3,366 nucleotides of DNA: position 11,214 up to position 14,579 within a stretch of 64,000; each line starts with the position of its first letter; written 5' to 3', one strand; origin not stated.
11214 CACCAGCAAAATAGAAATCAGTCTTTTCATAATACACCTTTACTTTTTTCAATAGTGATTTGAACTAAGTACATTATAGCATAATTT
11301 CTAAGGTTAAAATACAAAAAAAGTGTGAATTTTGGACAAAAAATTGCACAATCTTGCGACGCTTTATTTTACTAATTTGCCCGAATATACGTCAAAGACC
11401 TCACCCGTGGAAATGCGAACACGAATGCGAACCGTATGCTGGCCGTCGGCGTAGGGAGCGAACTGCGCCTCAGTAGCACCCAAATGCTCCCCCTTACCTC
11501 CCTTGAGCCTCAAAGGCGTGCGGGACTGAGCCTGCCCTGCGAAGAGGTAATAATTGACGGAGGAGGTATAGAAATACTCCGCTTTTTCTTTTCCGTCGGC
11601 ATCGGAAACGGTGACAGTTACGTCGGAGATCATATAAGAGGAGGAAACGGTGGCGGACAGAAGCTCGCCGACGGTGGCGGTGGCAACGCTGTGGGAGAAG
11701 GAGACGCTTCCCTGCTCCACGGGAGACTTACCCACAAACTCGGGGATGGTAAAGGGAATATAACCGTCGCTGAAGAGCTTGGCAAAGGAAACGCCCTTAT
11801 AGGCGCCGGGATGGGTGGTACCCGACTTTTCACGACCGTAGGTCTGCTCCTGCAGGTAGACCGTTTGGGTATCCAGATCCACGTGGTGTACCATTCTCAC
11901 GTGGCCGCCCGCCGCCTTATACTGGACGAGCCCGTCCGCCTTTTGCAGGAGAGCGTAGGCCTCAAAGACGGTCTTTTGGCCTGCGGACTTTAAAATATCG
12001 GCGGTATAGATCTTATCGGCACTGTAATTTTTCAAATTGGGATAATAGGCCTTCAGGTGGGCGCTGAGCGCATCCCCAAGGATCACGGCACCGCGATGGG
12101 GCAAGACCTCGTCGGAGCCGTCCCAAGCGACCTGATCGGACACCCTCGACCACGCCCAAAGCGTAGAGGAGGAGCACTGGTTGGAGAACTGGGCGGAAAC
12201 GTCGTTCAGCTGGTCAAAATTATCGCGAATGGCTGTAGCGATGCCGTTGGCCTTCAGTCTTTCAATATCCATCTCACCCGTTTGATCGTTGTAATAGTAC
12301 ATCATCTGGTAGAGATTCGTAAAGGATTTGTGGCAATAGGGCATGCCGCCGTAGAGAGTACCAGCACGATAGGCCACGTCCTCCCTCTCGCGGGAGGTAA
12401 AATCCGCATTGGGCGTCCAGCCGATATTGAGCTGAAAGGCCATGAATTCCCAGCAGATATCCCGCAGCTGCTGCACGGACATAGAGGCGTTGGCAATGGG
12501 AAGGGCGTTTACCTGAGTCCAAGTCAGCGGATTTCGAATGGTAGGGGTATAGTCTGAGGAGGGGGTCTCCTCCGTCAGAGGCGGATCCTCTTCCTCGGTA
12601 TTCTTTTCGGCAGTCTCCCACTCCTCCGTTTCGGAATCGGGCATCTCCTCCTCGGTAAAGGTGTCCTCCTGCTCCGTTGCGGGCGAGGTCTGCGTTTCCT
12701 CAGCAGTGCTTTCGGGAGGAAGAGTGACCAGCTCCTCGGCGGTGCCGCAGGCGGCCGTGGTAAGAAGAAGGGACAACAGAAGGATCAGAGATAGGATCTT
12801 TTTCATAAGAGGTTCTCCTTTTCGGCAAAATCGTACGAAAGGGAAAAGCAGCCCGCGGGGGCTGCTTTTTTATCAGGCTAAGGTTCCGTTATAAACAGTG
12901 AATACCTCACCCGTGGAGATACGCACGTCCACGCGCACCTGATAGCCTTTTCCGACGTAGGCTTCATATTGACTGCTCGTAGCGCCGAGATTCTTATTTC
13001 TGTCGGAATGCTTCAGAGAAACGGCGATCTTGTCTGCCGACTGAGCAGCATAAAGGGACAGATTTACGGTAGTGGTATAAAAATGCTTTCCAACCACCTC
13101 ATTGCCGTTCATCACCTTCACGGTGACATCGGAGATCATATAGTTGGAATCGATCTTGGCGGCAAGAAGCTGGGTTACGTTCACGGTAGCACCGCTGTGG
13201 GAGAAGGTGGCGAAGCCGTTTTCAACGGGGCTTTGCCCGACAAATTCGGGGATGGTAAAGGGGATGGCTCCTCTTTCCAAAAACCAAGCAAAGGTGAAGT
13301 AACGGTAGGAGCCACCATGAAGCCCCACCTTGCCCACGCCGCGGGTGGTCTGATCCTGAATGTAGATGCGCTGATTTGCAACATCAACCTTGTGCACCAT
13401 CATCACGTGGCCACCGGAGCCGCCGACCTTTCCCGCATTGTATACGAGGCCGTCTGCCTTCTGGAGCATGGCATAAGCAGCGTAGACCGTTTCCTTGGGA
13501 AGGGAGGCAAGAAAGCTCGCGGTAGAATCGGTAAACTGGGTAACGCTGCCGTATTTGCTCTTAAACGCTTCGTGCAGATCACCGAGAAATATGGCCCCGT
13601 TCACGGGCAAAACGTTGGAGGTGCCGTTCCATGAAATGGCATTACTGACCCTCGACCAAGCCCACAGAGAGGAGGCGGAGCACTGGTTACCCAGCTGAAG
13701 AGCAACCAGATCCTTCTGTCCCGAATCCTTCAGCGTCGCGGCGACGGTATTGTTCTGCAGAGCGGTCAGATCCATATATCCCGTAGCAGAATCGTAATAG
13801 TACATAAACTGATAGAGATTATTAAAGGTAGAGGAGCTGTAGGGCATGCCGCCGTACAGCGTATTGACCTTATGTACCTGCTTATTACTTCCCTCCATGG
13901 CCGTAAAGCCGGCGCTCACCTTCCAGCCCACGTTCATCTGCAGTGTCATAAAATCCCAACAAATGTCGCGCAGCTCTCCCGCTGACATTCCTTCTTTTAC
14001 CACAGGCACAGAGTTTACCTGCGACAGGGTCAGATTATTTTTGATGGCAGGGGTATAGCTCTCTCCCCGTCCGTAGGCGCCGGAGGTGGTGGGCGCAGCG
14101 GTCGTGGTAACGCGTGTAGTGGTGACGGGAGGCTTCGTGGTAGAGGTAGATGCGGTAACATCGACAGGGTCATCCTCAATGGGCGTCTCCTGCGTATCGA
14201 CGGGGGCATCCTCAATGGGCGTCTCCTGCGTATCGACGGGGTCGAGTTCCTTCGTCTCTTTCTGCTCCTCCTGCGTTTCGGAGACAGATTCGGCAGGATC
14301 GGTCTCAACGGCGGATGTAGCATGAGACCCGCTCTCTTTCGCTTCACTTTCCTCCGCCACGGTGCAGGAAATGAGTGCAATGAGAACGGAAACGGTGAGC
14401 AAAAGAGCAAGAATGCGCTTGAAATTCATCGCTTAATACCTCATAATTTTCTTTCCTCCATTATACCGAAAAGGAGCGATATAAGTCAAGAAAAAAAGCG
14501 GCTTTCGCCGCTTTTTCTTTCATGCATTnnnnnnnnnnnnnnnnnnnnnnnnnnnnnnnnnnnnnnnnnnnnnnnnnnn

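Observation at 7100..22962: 16-kb tandem array: seven paralogous genes plus a three-module giant gene for an unassigned secreted Cys-His (NlpC/P60-CHAP-like) domain family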

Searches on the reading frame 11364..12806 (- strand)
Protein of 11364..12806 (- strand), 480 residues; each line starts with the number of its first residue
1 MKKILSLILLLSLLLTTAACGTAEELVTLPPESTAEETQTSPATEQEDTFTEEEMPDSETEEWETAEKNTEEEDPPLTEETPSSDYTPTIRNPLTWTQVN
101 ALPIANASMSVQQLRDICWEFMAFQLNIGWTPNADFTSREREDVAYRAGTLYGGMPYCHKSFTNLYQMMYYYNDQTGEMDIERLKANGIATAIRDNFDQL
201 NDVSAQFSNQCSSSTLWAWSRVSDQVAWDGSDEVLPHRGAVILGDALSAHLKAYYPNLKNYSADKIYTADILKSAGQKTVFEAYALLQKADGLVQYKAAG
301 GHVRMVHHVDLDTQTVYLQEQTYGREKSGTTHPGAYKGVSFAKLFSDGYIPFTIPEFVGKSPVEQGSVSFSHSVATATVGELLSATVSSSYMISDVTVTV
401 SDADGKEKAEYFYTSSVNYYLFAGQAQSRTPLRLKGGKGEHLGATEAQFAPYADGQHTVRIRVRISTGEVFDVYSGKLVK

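Call 3: search_protein_families(library=pfam, proteins=[window:11364-12806:-], max_evalue=1)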
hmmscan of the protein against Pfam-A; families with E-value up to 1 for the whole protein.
window:11364-12806:- (480 aa): 0 families

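Call 4: search_protein_families(library=ncbifam, proteins=[window:11364-12806:-], max_evalue=1)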
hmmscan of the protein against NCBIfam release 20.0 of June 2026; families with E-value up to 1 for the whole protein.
window:11364-12806:- (480 aa): 7 families
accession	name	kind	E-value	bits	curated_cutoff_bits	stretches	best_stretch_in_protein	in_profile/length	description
NF058647.1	lipo_LytA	equivalog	0.0003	21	110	1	1-51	1-49/107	acidic lipoprotein LytA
NF033553.1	MerP_Gpos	exception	0.017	15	110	1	2-51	3-50/112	mercury resistance system substrate-binding protein MerP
NF033216.1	lipo_YgdI_YgdR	subfamily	0.02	14.8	42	0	2-29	1-27/71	YgdI/YgdR family lipoprotein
NF042930.1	EF0163_fam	equivalog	0.026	14.1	65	1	7-70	3-68/165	EF0163 family protein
NF047408.1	SA0632_fam_LP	equivalog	0.044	13.4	70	1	1-33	1-31/68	SA0632 family lipoprotein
NF047847.2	SS_mature_LptM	equivalog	0.11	12.5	27.7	1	1-21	1-21/31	LPS translocon maturation chaperone LptM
NF038014.1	Chlamy_inclu_1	subfamily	0.38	11.1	200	1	24-87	34-97/238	inclusion-associated protein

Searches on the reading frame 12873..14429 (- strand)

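Call 3: search_protein_families(library=pfam, proteins=[window:12873-14429:-], max_evalue=1)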
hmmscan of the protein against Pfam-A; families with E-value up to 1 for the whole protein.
window:12873-14429:- (518 aa): 3 families
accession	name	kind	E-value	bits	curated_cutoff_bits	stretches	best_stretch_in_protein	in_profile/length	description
PF14851.11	FAM176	-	0.013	15.7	31.5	1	8-68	33-88/152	FAM176 family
PF01456.22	Mucin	-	0.12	12.9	34.7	1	5-118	5-107/143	Mucin-like glycoprotein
PF18215.6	Rtt106_N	-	0.3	11.1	26.3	0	186-209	12-35/45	Histone chaperone Rtt106 N-terminal domain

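Call 4: search_protein_families(library=ncbifam, proteins=[window:12873-14429:-], max_evalue=1)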
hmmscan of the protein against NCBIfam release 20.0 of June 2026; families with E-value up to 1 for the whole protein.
window:12873-14429:- (518 aa): 4 families
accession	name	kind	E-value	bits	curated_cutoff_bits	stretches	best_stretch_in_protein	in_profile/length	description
NF052551.1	EnvBioLpgNMYCTU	equivalog_domain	0.0068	15.8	250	1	4-80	2-77/227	envelope biogenesis lipoprotein LpqN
TIGR02794.1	tolA_full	equivalog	0.033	13.4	59.45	1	6-81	5-78/362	cell envelope integrity protein TolA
NF040528.1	SP_0198_lipo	equivalog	0.063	13.2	100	1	4-63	1-63/144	SP_0198 family lipoprotein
NF011512.0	PRK14950.1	equivalog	0.44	9.6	593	1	14-117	350-453/585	DNA polymerase III subunits gamma and tau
